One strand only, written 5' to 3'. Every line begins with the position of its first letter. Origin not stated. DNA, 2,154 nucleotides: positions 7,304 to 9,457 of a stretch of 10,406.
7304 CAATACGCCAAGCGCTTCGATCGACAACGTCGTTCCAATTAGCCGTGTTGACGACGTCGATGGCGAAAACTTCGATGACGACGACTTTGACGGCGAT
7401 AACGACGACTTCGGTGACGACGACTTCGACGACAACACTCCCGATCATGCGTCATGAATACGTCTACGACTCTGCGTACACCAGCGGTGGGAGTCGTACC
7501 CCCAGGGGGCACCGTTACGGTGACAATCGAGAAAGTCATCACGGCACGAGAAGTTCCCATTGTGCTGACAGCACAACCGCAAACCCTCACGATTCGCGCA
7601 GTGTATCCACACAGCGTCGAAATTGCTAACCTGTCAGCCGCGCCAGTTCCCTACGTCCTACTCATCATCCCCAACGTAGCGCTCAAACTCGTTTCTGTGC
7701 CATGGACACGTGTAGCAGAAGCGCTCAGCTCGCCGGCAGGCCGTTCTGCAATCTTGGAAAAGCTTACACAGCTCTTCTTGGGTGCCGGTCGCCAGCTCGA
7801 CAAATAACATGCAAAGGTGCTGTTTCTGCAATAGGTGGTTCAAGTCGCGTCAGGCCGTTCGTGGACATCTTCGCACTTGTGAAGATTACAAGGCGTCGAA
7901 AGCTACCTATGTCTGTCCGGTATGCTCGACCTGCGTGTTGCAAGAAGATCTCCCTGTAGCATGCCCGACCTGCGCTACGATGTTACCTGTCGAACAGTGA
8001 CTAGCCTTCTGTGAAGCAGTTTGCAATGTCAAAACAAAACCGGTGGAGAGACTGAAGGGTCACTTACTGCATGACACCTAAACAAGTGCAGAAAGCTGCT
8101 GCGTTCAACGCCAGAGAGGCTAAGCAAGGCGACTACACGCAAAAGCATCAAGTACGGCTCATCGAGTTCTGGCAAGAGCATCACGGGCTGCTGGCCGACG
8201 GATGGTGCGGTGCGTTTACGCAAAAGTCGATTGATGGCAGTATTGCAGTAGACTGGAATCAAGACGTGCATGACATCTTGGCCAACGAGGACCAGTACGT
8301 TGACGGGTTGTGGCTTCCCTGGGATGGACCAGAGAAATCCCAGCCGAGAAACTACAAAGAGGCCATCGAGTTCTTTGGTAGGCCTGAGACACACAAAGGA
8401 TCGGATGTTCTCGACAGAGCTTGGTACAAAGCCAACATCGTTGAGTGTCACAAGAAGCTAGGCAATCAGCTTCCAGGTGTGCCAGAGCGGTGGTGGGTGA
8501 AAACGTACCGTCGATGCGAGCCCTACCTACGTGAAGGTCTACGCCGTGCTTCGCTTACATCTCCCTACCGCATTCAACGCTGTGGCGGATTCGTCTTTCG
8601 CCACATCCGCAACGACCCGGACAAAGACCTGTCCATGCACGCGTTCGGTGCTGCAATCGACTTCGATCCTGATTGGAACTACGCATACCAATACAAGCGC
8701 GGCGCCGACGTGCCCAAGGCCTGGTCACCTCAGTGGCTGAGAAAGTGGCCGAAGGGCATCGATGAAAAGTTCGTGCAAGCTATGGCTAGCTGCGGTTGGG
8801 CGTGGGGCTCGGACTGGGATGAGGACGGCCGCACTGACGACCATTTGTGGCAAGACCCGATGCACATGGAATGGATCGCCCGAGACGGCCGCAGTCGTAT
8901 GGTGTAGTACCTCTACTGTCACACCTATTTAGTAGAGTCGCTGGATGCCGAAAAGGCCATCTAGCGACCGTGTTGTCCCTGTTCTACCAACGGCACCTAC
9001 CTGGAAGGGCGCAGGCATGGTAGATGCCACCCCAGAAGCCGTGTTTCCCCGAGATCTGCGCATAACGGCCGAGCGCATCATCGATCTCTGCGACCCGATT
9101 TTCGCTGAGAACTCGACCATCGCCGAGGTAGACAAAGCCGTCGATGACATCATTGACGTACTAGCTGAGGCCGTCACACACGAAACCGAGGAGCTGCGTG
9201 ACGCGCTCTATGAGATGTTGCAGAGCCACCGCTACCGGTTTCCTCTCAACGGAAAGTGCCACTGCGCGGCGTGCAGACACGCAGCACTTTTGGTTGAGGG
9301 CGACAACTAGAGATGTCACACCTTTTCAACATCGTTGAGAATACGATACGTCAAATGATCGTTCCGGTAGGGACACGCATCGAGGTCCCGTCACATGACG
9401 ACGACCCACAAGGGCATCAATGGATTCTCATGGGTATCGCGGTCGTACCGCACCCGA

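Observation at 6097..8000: Translationally coupled 5-gene operon (Cys protein, Trp-rich membrane protein, HTH regulator, beta-rich protein, Zn-finger) immediately upstream of the lysin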

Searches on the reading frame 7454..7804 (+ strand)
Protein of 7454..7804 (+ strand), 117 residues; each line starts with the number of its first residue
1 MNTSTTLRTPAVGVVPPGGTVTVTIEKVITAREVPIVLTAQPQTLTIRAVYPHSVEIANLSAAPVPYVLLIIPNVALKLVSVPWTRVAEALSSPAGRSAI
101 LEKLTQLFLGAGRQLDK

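Call 3: search_protein_families(library=pfam, proteins=[window:7454-7804:+], max_evalue=1)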
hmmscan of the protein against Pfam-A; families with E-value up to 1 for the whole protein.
window:7454-7804:+ (117 aa): 1 family
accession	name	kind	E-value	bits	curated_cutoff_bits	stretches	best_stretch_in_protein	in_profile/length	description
PF06752.17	E_Pc_C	-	0.08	13.3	25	1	3-90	109-197/231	Enhancer of Polycomb C-terminus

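Call 4: search_protein_families(library=phrogs, proteins=[window:7454-7804:+], max_evalue=1)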
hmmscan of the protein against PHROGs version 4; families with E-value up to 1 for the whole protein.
window:7454-7804:+ (117 aa): 0 families

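Call 33: find_homologous_proteins(query=window:7454-7804:+, max_evalue=0.01)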
Query window:7454-7804:+ (117 aa): 4 proteins with E <= 0.01 among 32 candidates.
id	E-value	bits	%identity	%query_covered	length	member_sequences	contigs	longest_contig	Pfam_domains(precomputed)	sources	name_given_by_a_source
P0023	2.5e-50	187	100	81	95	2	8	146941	-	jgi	jgi:hypothetical protein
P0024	2.3e-47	177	77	95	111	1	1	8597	-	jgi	jgi:hypothetical protein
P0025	2.1e-45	171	74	95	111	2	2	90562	-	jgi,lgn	jgi:hypothetical protein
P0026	2.0e-41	158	69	95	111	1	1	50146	-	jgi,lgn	-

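Call 37: search_protein_families(library=padloc, proteins=[window:7454-7804:+], max_evalue=1)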
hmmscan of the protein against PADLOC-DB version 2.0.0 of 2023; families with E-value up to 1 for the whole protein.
window:7454-7804:+ (117 aa): 0 families

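Call 38: search_protein_families(library=ncbifam, proteins=[window:7454-7804:+], max_evalue=1)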
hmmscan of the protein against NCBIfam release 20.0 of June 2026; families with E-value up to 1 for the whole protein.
window:7454-7804:+ (117 aa): 1 family
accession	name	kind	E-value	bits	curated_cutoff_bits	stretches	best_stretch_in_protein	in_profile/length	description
TIGR03379.1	glycerol3P_GlpC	equivalog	0.25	10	279.9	1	24-61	226-263/397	anaerobic glycerol-3-phosphate dehydrogenase subunit GlpC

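Call 102: search_solved_structures(query=A10, max_evalue=10)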
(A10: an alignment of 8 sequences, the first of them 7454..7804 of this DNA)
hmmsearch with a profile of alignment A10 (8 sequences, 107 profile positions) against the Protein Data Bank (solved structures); distinct sequences matched with E-value up to 10: 0.

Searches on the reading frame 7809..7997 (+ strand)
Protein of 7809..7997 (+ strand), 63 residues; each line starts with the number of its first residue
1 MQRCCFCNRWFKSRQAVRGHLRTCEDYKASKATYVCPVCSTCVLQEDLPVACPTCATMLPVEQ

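Call 3: search_protein_families(library=pfam, proteins=[window:7809-7997:+], max_evalue=1)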
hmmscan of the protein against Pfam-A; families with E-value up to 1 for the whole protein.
window:7809-7997:+ (63 aa): 8 families
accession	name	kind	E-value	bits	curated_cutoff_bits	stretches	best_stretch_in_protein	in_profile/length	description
PF12171.14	zf-C2H2_jaz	-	0.00035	21.1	22.6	1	4-23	4-23/27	Zinc-finger double-stranded RNA-binding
PF13894.12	zf-C2H2_4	-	0.00086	20.3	27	1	3-23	2-22/24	C2H2-type zinc finger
PF12874.13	zf-met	-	0.042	14.6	21.2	1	4-22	3-21/25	Zinc-finger of C2H2 type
PF23455.1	DUF7129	-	0.049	13.8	30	1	26-57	4-35/45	Domain of unknown function (DUF7129)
PF14446.12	Prok-RING_1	-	0.077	13.4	29.1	1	33-57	4-28/54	Prokaryotic RING finger family 1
PF12756.13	zf-C2H2_2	-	0.085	13.6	26.9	1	3-24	52-73/100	C2H2 type zinc-finger (2 copies)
PF17772.7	zf-MYST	-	0.53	10.4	28.8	0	4-24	35-55/55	MYST family zinc finger domain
PF05605.18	zf-Di19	-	0.58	10.9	27.5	1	3-43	4-41/54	Drought induced 19 protein (Di19), zinc-binding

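Call 4: search_protein_families(library=phrogs, proteins=[window:7809-7997:+], max_evalue=1)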
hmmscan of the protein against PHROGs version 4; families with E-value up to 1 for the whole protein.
window:7809-7997:+ (63 aa): 5 families
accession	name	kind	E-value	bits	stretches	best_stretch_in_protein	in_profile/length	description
phrog_14027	-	unknown function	0.021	15.8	1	27-57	14-44/55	-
phrog_35915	-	other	0.067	14.5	1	1-23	1-23/82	zinc-finger domain protein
phrog_6283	-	unknown function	0.11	13.6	1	3-34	12-45/56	-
phrog_15137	-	DNA, RNA and nucleotide metabolism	0.24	11.9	1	1-31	3-33/236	endonuclease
phrog_4852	-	unknown function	0.37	11.4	1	28-58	8-38/194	-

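Call 37: search_protein_families(library=padloc, proteins=[window:7809-7997:+], max_evalue=1)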
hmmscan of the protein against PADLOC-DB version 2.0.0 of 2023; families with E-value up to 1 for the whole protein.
window:7809-7997:+ (63 aa): 0 families

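Call 38: search_protein_families(library=ncbifam, proteins=[window:7809-7997:+], max_evalue=1)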
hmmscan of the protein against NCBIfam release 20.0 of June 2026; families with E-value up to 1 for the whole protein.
window:7809-7997:+ (63 aa): 3 families
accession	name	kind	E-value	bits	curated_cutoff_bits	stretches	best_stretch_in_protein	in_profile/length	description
NF033497.1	rubre_like_arch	subfamily_domain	0.0098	15.6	32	1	34-56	1-23/34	rubrerythrin-like domain-containing protein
NF002789.0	PRK02910.1-3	equivalog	0.054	12.3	509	1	18-52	73-107/535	ferredoxin:protochlorophyllide reductase (ATP-dependent) subunit B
TIGR01278.1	DPOR_BchB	equivalog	0.16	10.8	490.35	1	13-52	69-108/512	ferredoxin:protochlorophyllide reductase (ATP-dependent) subunit B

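Call 95: find_related_loci(query=A11, collection=viral_contigs, flank=6000)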
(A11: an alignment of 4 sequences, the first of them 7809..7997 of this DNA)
Query A11 (63 aa) in viral_contigs; peptide patterns used: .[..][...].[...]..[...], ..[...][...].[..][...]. (x = any residue, [..] = any of these).
90 stretches matched a pattern, but none encodes a relative of the query by tblastn (E <= 1e-3).

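Call 103: search_solved_structures(query=A11, max_evalue=1)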
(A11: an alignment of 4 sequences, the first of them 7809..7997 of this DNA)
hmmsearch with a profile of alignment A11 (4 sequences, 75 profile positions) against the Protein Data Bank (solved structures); distinct sequences matched with E-value up to 1: 40.
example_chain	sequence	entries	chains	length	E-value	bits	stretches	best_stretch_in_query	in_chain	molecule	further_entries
4tpu_A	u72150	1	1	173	6.6e-05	26.4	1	44-72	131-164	Rubredoxin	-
3uk3_C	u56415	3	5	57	0.0046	20.5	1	2-23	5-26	Zinc finger protein 217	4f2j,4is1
2csh_A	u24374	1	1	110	0.01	19.4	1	3-33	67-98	Zinc finger protein 297B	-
2rsj_A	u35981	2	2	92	0.012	19.1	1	3-57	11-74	Zinc finger protein ZFAT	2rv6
1njq_A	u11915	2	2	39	0.016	18.7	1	3-23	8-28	superman protein | Transcriptional regulator SUPERMAN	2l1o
3mps_A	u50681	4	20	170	0.023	18.2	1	25-71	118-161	Rubrerythrin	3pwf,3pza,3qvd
1nnq_A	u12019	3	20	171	0.024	18.2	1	25-71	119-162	Rubrerythrin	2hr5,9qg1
2els_A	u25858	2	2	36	0.031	17.8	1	3-23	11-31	Zinc finger protein 406 | Zinc finger protein ZFAT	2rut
1yux_A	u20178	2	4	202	0.056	17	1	46-69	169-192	Nigerythrin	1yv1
1yuz_A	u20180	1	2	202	0.058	17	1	46-69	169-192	Nigerythrin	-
1ryt_A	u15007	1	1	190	0.064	16.8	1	47-71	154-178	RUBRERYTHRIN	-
1b71_A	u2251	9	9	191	0.064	16.8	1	47-71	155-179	PROTEIN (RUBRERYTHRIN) | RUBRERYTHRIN | Rubrerythrin all-iron(III) form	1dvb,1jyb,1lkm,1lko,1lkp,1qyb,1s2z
4dgw_A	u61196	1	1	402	0.081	16.5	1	4-37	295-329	Pre-mRNA-splicing factor PRP9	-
6tr8_A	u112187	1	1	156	0.082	16.5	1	25-58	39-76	Peptide-methionine (R)-S-oxide reductase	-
9kh2_A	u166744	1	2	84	0.12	16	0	3-23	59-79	Zinc finger and BTB domain-containing protein 20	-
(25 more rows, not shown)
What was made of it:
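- On Rubredoxin-like zinc ribbon, for the g5 C-terminal half: The profile hits a rubredoxin domain at E 6.6e-5 (call 103).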

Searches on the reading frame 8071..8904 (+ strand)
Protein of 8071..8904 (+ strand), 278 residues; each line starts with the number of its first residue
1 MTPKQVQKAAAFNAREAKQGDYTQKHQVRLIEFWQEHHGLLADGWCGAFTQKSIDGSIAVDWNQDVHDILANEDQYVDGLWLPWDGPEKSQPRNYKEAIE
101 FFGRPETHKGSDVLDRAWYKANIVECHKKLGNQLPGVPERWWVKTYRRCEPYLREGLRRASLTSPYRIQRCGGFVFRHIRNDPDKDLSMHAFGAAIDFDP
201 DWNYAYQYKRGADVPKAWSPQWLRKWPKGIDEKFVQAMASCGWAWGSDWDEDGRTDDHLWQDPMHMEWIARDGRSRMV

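Call 3: search_protein_families(library=pfam, proteins=[window:8071-8904:+], max_evalue=1)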
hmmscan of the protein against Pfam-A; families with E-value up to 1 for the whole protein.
window:8071-8904:+ (278 aa): 2 families
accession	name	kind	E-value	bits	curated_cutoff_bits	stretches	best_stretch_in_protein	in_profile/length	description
PF13539.11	Peptidase_M15_4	-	6.5e-07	30.3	25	1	185-251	5-61/70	D-alanyl-D-alanine carboxypeptidase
PF06904.17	Extensin-like_C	-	0.063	13.9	25.4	1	166-198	78-110/176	Extensin-like protein C-terminus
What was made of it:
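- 8071..8907 (+): Peptidoglycan hydrolase (Peptidase_M15_4). Swappable cargo in the variable slot. Call 3.
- Checked: The lysin (8071-8907) reaches the Pfam Peptidase_M15_4 threshold (30.3 bits against a cut-off of 25, call 3).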

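Call 4: search_protein_families(library=phrogs, proteins=[window:8071-8904:+], max_evalue=1)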
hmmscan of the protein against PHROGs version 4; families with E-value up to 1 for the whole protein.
window:8071-8904:+ (278 aa): 2 families
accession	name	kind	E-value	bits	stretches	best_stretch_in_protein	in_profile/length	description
phrog_17001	-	lysis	0.0046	17.6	1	174-213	191-228/265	endolysin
phrog_2649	-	lysis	0.1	13.4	0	31-61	212-242/261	endolysin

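Call 37: search_protein_families(library=padloc, proteins=[window:8071-8904:+], max_evalue=1)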
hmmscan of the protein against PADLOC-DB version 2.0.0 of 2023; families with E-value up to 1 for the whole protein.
window:8071-8904:+ (278 aa): 0 families

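Call 38: search_protein_families(library=ncbifam, proteins=[window:8071-8904:+], max_evalue=1)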
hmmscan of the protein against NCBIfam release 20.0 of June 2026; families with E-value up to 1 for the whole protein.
window:8071-8904:+ (278 aa): 1 family
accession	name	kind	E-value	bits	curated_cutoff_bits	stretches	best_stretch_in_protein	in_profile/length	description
TIGR04261.1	rSAM_GlyRichRpt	subfamily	0.094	11.7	310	1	22-69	77-124/363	cyclophane-forming radical SAM/SPASM peptide maturase GrrM/OscB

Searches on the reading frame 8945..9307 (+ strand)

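Call 3: search_protein_families(library=pfam, proteins=[window:8945-9307:+], max_evalue=1)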
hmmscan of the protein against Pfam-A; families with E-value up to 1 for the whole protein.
window:8945-9307:+ (121 aa): 1 family
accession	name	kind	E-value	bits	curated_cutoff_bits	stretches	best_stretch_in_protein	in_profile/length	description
PF20871.2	KCTD1-15_CTD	-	0.2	12.2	27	1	70-109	24-63/97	BTB/POZ domain-containing protein KCTD1/15, C-terminal domain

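Call 4: search_protein_families(library=phrogs, proteins=[window:8945-9307:+], max_evalue=1)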
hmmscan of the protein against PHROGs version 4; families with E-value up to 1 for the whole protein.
window:8945-9307:+ (121 aa): 4 families
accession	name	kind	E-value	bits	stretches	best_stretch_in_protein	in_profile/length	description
phrog_27397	-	unknown function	0.14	13.8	1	58-117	19-79/88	-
phrog_22799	-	unknown function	0.14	13.4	1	50-91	37-79/89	-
phrog_13193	-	unknown function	0.27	12.2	1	46-107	128-184/189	-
phrog_22047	-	unknown function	0.32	11.5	1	41-93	77-129/207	-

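Call 37: search_protein_families(library=padloc, proteins=[window:8945-9307:+], max_evalue=1)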
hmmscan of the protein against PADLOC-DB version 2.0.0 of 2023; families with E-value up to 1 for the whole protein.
window:8945-9307:+ (121 aa): 0 families

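Call 38: search_protein_families(library=ncbifam, proteins=[window:8945-9307:+], max_evalue=1)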
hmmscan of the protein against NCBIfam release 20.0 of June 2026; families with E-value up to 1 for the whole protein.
window:8945-9307:+ (121 aa): 0 families
